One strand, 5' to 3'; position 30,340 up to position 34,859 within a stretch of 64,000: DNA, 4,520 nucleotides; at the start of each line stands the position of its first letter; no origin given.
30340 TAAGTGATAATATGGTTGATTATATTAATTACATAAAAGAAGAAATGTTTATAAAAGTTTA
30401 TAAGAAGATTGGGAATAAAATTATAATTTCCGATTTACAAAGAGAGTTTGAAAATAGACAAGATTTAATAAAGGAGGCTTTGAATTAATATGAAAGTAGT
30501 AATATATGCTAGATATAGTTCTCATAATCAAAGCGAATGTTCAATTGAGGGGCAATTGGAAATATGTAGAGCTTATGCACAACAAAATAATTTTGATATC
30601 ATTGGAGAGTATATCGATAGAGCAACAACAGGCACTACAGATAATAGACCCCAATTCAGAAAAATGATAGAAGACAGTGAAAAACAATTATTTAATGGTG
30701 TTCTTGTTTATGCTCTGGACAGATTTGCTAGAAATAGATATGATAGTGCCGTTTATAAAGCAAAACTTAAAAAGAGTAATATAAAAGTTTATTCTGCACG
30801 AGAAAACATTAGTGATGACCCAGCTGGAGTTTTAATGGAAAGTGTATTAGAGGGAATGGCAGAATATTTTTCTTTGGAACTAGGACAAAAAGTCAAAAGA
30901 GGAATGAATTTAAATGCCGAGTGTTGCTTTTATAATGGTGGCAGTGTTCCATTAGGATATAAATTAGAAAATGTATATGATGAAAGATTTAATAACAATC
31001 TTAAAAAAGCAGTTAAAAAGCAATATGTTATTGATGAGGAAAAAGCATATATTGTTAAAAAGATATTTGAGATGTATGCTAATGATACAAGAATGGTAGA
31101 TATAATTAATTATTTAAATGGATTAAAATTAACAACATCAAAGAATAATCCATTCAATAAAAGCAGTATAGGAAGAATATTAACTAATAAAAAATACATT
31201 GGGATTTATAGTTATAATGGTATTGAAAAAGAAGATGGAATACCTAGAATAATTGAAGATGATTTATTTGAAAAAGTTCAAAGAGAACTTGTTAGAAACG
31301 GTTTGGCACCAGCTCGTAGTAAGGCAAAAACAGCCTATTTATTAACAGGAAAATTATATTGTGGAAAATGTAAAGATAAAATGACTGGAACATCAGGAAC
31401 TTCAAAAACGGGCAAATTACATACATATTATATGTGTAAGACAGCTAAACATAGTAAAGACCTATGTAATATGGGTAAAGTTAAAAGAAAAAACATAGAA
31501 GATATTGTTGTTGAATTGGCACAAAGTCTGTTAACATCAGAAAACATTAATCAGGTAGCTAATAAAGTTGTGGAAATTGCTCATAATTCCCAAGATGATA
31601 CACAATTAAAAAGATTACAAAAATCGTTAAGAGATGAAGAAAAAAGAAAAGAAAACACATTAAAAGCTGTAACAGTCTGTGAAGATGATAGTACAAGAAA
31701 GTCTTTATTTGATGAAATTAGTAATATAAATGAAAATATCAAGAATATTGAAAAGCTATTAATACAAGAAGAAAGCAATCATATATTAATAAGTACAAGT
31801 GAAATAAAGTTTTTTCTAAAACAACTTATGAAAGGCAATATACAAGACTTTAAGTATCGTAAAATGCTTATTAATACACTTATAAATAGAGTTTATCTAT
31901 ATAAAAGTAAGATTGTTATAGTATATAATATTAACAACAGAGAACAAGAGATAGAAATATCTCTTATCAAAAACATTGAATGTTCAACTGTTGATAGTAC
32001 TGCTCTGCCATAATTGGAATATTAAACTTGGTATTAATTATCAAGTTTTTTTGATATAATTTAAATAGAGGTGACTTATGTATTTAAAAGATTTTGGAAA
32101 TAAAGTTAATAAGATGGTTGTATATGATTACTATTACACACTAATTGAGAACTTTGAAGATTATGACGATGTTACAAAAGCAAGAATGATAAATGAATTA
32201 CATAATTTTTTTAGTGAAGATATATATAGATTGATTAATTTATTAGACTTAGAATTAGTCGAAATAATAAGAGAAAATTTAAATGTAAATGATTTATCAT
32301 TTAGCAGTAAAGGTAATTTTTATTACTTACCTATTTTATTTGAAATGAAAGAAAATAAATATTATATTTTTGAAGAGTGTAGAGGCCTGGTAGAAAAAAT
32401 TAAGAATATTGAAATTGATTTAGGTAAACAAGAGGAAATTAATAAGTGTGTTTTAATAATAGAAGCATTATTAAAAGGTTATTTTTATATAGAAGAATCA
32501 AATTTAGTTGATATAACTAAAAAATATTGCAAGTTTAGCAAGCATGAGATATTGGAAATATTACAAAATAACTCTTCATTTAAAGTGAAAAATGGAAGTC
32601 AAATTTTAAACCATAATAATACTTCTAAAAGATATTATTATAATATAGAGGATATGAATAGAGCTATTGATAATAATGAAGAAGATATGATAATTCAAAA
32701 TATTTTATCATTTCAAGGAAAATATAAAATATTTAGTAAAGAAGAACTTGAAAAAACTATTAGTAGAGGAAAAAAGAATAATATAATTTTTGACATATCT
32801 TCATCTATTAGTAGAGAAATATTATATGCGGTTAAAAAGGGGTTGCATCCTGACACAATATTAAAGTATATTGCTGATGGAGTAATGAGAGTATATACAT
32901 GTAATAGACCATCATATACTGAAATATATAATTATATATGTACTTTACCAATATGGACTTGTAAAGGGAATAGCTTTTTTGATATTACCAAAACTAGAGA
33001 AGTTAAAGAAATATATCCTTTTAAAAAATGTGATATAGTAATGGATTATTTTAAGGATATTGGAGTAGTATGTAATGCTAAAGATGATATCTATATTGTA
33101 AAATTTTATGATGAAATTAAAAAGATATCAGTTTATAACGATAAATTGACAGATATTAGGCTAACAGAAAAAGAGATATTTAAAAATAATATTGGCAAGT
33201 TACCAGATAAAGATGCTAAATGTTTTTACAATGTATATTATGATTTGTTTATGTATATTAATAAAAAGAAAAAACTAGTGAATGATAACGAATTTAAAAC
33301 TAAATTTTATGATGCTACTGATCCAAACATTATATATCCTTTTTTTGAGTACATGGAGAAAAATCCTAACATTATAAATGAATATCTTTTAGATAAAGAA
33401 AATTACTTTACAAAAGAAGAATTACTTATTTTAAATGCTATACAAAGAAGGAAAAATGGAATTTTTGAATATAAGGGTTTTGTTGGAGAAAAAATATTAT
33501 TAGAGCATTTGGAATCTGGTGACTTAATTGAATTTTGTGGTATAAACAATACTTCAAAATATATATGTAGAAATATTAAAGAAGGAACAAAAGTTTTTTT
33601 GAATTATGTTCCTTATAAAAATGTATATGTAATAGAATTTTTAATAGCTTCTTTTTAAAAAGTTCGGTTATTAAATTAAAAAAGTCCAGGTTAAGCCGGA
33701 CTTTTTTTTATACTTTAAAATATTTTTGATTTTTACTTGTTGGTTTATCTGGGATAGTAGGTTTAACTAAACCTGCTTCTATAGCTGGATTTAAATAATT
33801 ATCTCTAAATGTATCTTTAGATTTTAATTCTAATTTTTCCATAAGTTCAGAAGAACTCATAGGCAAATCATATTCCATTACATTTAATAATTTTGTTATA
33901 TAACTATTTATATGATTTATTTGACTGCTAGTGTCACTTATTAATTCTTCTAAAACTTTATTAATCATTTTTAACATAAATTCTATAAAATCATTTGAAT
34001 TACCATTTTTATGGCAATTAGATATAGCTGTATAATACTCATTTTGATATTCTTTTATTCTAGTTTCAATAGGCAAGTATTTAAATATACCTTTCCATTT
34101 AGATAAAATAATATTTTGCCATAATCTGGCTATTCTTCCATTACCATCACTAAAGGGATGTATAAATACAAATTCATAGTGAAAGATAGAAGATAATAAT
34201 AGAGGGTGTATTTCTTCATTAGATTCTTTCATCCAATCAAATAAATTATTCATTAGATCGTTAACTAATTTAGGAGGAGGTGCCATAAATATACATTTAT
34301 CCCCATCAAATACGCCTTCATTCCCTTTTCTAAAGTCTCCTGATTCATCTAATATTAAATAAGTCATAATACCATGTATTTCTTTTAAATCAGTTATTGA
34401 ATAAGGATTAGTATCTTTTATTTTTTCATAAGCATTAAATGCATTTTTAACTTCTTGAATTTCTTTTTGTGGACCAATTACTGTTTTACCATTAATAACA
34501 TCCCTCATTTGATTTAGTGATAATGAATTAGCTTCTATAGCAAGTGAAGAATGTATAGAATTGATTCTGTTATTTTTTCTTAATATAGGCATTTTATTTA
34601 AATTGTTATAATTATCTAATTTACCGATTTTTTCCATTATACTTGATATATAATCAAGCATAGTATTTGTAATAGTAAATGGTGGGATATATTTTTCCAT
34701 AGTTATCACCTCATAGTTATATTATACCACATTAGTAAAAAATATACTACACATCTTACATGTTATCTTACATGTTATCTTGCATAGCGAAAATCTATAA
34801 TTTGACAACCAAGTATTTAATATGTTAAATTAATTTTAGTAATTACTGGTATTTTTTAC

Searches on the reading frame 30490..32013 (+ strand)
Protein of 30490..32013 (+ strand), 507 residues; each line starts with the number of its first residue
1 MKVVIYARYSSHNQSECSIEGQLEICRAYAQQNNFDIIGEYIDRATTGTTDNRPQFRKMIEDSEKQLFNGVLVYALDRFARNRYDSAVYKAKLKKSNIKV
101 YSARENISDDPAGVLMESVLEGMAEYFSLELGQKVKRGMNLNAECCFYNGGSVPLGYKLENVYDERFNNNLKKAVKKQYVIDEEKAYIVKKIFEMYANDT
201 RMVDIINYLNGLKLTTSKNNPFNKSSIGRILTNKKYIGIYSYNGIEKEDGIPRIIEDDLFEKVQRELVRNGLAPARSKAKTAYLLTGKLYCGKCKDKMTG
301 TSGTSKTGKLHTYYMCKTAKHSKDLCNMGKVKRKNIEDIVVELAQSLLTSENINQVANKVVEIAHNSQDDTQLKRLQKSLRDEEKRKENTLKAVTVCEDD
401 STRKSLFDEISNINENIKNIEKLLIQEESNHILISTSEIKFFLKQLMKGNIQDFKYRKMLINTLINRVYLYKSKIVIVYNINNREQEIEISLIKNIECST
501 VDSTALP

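Call 23: search_protein_families(library=pfam, proteins=[window:30490-32013:+], max_evalue=0.01)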
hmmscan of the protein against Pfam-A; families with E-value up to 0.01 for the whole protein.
window:30490-32013:+ (507 aa): 3 families
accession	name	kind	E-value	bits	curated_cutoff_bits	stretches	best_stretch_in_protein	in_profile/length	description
PF00239.26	Resolvase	-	9.6e-29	100.8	23.3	1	3-142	1-139/145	Resolvase, N terminal domain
PF07508.19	Recombinase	-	6.4e-19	68.5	21.1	1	183-268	1-100/102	Recombinase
PF13408.12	Zn_ribbon_recom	-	4e-12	46.8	25.3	1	284-342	1-55/58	Recombinase zinc beta ribbon domain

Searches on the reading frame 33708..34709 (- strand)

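Call 24: search_protein_families(library=pfam, proteins=[window:33708-34709:-], max_evalue=0.01)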
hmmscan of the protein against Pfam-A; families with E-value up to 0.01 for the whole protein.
window:33708-34709:- (333 aa): 2 families
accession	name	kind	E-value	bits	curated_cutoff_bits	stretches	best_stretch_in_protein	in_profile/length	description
PF02661.23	Fic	-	5.8e-21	75.6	24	1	104-202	3-93/93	Fic/DOC family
PF21247.3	Fic-like_C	-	2.3e-20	72.7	27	1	271-330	3-61/64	Filamentation induced by cAMP protein Fic-like, C-terminal domain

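Call 25: search_protein_families(library=padloc, proteins=[window:33708-34709:-], max_evalue=0.001)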
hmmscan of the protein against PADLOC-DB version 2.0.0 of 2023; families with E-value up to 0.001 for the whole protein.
window:33708-34709:- (333 aa): 9 families
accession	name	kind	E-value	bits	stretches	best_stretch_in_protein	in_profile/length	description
PDLC03963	SoFic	-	6.8e-43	145.4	1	6-278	8-288/361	-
PDLC04966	PDC-S24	-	5.5e-19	66.4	1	139-230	273-366/497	-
PDLC04840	PDC-S04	-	1.6e-17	62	1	52-197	16-169/227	-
PDLC04836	PDC-S04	-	1.5e-15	55.1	1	50-248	28-226/244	-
PDLC04839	PDC-S04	-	1.1e-14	52.6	1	75-253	25-202/205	-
PDLC04837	PDC-S04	-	1.2e-14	52.2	1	48-249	26-224/234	-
PDLC04838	PDC-S04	-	9.7e-07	26.8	1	82-203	37-163/209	-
PDLC04842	PDC-S04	-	2.1e-06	25.6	1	87-204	24-132/202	-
PDLC04841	PDC-S04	-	4e-06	24.7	1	91-206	126-232/292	-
